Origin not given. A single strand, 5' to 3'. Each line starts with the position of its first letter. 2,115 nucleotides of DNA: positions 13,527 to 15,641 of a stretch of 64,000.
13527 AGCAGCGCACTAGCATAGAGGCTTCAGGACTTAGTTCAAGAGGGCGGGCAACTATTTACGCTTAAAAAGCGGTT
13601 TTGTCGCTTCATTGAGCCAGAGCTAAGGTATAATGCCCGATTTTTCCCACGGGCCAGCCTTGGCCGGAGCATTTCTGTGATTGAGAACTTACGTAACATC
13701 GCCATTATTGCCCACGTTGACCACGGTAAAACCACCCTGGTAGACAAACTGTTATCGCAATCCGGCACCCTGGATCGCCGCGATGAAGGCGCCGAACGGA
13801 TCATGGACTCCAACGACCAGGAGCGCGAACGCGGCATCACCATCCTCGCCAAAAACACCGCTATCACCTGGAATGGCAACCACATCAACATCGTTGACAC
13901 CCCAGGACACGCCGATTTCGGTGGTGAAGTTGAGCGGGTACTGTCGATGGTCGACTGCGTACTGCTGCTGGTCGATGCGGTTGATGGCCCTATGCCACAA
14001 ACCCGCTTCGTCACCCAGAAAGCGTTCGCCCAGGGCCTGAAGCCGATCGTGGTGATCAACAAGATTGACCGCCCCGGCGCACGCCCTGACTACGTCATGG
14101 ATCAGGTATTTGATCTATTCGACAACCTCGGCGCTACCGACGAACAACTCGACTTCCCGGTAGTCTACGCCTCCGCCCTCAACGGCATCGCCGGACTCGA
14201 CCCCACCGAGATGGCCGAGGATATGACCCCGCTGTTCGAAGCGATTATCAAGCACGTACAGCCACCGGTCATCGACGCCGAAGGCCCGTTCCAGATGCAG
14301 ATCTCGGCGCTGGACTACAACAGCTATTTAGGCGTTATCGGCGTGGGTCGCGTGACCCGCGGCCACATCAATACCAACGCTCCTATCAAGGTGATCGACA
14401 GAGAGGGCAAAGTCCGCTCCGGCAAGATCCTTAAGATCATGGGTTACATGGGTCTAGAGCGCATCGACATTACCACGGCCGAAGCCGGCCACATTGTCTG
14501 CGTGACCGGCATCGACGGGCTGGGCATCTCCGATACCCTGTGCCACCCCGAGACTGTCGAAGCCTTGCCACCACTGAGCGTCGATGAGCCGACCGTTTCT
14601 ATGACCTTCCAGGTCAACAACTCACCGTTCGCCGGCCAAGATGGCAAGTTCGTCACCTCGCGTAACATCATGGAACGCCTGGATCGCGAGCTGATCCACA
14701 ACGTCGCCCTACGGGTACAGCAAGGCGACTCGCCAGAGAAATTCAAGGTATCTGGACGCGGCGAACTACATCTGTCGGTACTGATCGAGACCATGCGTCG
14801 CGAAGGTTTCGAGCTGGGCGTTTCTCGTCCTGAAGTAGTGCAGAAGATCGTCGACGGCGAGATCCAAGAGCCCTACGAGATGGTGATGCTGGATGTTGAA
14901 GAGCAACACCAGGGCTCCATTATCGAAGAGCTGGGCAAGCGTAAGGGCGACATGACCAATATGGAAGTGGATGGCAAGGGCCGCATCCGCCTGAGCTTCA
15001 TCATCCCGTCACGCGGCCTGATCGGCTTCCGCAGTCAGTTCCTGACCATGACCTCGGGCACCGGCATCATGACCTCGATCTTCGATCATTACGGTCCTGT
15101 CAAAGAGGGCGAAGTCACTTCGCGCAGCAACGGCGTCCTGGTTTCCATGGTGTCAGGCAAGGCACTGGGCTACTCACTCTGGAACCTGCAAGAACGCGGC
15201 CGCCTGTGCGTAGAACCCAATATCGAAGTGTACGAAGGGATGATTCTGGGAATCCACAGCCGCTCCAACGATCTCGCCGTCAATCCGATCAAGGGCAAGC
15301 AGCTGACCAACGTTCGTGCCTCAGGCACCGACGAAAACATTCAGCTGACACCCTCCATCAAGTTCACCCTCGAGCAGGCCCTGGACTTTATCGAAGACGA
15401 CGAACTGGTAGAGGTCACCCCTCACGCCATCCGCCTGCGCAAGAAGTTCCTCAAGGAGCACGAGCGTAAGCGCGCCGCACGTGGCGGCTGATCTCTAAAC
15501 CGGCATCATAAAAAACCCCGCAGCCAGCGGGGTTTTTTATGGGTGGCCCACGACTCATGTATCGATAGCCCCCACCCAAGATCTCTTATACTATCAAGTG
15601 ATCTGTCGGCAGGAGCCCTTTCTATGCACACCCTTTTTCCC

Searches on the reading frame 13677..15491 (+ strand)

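Call 93: search_protein_families(library=ncbifam, proteins=[window:13677-15491:+], max_evalue=1e-10)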
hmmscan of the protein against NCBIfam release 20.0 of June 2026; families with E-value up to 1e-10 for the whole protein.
window:13677-15491:+ (604 aa): 28 families (the best 25 are shown)
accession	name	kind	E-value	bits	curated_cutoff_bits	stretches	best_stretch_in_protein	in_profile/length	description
NF007583.0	PRK10218.1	equivalog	6.4e-301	998.8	1260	1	1-603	1-603/607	ribosome-dependent GTPase TypA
TIGR01394.1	TypA_BipA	equivalog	1.1e-283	942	757.3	1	5-599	1-594/594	translational GTPase TypA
TIGR00490.1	aEF-2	equivalog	3.9e-56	190.5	738.45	2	3-132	17-150/720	elongation factor EF-2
NF009381.0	PRK12740.1-5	subfamily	8.7e-56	189.7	583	2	3-150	7-156/692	elongation factor G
TIGR00484.1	EF-G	equivalog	3.9e-54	183.9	659.4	2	2-172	7-176/691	elongation factor G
TIGR01393.1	lepA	equivalog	4.8e-54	183.7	533.9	1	4-392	2-374/595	translation elongation factor 4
NF012153.1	tet_protect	equivalog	2.1e-44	151.8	775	1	7-145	2-142/614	tetracycline resistance ribosomal protection protein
NF009891.0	PRK13351.1-1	equivalog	9e-41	140.2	597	2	2-148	6-154/681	elongation factor G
NF009377.1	PRK12740.1-1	equivalog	5e-36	124.3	890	1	3-148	11-158/700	elongation factor G-like protein EF-G2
NF000120.3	47473_otr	exception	1.4e-35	123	900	1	7-145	4-144/608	tetracycline resistance ribosomal protection protein Otr(A)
NF001964.0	PRK00741.1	equivalog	4.5e-29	101.3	473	1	2-177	9-187/529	peptide chain release factor 3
NF033148.1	tet_protect_M_W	exception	1.5e-28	99.5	1100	1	6-144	4-144/639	TetM/TetW/TetO/TetS family tetracycline resistance ribosomal protection protein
NF000766.0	PRK00049.1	subfamily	2.5e-28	99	449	1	7-241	14-249/396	elongation factor Tu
NF012154.0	tet_protect_Q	exception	5.9e-28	97.5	1425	1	4-136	2-136/638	tetracycline resistance ribosomal protection protein Tet(Q)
NF009373.0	PRK12736.1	subfamily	1.2e-27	96.7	452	1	7-247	14-253/394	elongation factor Tu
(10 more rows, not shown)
